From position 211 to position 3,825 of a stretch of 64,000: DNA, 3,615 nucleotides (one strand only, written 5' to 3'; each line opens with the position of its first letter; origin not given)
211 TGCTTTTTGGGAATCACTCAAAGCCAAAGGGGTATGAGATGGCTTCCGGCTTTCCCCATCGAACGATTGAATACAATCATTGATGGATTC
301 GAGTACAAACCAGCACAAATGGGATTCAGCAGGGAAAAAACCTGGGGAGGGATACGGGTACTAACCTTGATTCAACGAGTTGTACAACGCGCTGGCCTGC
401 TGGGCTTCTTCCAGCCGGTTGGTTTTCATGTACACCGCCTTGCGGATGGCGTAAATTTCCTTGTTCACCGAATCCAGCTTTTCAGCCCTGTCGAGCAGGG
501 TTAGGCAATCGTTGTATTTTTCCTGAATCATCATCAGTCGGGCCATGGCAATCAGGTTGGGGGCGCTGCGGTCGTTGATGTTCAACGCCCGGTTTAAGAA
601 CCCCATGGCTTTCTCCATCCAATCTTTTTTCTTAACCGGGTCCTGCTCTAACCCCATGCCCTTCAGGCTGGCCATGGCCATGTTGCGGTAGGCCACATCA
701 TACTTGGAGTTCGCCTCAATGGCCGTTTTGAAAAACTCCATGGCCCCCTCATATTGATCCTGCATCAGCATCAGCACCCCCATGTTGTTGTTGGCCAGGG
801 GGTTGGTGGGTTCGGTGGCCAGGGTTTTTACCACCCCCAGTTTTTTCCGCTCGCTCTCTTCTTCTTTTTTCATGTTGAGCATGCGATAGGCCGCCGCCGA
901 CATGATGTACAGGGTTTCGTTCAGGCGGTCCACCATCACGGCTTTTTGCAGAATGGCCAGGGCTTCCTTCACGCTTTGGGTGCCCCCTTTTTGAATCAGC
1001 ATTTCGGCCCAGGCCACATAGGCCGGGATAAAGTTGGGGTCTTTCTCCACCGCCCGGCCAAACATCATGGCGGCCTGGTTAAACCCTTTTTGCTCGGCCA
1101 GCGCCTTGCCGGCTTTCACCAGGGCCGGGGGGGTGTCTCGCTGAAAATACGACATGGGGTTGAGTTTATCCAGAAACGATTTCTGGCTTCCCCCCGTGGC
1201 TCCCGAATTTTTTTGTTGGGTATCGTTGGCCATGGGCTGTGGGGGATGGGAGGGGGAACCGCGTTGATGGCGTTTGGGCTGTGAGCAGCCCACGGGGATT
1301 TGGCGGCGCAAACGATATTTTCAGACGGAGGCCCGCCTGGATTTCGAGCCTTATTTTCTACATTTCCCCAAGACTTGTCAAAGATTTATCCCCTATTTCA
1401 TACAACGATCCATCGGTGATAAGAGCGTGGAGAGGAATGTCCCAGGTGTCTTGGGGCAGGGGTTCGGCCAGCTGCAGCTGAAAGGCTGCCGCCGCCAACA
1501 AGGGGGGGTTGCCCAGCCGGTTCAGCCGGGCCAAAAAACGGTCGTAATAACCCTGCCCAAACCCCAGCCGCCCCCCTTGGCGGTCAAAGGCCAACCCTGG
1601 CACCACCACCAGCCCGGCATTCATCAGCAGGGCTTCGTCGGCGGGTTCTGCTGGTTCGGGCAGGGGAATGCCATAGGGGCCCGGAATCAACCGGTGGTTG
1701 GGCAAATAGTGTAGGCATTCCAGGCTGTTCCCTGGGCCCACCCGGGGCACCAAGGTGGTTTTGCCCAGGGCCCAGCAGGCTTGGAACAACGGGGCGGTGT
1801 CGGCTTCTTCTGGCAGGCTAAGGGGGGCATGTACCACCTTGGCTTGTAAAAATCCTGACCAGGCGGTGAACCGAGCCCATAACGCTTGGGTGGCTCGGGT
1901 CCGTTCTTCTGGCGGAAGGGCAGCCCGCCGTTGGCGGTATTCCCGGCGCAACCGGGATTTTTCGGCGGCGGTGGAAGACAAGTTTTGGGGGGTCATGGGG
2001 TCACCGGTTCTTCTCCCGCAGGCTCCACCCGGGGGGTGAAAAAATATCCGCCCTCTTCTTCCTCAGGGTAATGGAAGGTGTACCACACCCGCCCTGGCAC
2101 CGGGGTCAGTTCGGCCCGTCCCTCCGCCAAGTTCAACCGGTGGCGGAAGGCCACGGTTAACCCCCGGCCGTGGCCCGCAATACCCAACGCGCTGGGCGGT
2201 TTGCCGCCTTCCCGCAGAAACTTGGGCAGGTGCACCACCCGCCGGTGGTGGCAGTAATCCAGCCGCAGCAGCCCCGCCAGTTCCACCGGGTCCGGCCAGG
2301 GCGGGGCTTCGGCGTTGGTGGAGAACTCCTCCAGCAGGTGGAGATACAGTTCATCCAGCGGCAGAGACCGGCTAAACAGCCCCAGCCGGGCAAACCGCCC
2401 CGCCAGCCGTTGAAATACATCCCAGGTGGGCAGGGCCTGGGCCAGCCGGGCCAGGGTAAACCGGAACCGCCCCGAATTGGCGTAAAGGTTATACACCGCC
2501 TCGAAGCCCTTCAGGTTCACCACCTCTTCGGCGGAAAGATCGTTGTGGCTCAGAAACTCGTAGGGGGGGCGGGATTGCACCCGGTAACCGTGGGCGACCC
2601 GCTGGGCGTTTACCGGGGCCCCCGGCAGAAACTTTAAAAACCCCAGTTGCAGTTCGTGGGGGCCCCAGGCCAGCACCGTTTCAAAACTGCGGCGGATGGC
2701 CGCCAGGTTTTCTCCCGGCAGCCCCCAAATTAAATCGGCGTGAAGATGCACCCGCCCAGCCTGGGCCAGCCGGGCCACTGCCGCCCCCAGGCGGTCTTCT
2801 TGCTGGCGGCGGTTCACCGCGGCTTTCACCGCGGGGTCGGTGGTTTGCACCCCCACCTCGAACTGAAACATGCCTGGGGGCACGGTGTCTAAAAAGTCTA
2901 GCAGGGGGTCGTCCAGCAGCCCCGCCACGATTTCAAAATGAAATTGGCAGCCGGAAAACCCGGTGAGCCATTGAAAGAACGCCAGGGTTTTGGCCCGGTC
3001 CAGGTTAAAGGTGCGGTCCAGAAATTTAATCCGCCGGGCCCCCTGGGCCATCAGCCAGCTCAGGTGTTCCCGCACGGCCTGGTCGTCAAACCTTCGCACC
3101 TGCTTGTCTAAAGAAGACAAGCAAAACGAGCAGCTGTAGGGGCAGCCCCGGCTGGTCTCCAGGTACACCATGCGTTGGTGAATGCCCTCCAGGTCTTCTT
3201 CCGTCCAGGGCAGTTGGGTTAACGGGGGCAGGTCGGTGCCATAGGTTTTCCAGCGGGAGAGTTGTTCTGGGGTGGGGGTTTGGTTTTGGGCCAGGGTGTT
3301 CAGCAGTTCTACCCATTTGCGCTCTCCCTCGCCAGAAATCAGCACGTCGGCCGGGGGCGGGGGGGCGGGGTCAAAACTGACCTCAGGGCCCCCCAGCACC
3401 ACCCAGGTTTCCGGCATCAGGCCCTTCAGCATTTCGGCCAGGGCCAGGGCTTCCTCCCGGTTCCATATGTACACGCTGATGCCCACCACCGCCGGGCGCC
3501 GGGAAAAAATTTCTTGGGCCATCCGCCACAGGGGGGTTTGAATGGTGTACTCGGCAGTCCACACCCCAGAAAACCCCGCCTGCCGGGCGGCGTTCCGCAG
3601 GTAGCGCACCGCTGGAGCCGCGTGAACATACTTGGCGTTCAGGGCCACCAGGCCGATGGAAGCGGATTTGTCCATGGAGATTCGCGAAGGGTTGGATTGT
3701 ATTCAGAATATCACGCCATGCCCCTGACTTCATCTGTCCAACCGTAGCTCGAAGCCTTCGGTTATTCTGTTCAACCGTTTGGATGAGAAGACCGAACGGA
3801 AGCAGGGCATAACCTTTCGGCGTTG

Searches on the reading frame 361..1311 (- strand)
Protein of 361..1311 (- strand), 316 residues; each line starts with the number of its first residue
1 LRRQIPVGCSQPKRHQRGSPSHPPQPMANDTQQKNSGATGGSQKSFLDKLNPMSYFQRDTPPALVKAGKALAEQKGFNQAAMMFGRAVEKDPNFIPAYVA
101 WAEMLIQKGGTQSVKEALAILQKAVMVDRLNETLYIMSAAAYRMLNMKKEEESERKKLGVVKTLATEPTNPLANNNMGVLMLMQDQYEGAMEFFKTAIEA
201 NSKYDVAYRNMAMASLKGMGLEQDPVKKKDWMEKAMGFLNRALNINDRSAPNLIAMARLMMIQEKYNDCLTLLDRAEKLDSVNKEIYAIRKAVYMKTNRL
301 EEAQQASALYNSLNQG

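Call 61: search_protein_families(library=pfam, proteins=[window:361-1311:-], max_evalue=0.00001)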
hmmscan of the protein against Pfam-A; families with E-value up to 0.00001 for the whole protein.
window:361-1311:- (316 aa): 8 families
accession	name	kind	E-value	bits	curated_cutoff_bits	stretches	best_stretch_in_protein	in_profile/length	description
PF13431.12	TPR_17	-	9.6e-12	44.6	24.4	0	162-190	4-32/34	Tetratricopeptide repeat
PF14559.12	TPR_19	-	5.8e-11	43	25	0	164-209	18-62/68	Tetratricopeptide repeat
PF07719.23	TPR_2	-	5.8e-09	35.8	27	0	172-202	2-32/34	Tetratricopeptide repeat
PF13428.12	TPR_14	-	7.7e-08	32.7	23.5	0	63-104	3-44/44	Tetratricopeptide repeat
PF13414.12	TPR_11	-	5e-07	29.7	26.8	0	185-212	8-35/42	TPR repeat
PF23914.1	TPR_CcmH_CycH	-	2.4e-06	27.9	42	0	69-141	58-130/158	Cytochrome c-type biogenesis protein H TPR domain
PF12895.13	ANAPC3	-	4.8e-06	27.2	27.2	0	233-275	40-81/82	Anaphase-promoting complex, cyclosome, subunit 3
PF00515.34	TPR_1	-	9e-06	25.7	27.8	0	173-204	3-34/34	Tetratricopeptide repeat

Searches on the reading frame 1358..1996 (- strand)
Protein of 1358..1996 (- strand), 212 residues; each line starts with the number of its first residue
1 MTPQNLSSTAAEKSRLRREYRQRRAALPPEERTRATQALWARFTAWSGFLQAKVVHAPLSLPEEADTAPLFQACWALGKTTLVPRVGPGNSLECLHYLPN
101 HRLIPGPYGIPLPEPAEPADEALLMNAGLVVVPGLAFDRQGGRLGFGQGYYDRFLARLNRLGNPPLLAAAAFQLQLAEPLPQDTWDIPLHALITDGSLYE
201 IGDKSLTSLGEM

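Call 61: search_protein_families(library=pfam, proteins=[window:1358-1996:-], max_evalue=0.00001)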
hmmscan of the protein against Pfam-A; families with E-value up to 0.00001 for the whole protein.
window:1358-1996:- (212 aa): 1 family
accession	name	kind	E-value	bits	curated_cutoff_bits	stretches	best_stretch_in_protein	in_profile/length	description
PF01812.26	5-FTHF_cyc-lig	-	1.3e-41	143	27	1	13-194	1-185/186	5-formyltetrahydrofolate cyclo-ligase family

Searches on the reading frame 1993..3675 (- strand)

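Call 61: search_protein_families(library=pfam, proteins=[window:1993-3675:-], max_evalue=0.00001)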
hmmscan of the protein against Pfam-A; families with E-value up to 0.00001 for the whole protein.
window:1993-3675:- (560 aa): 3 families
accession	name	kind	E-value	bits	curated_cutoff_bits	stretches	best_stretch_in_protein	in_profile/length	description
PF13311.11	DUF4080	-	1.7e-18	68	22.9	1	362-489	3-127/188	Protein of unknown function (DUF4080)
PF02310.24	B12-binding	-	5.7e-14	52.4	32.1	1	10-121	4-117/121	B12 binding domain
PF04055.27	Radical_SAM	-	1.2e-12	48.7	29.5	1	173-332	2-164/166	Radical SAM superfamily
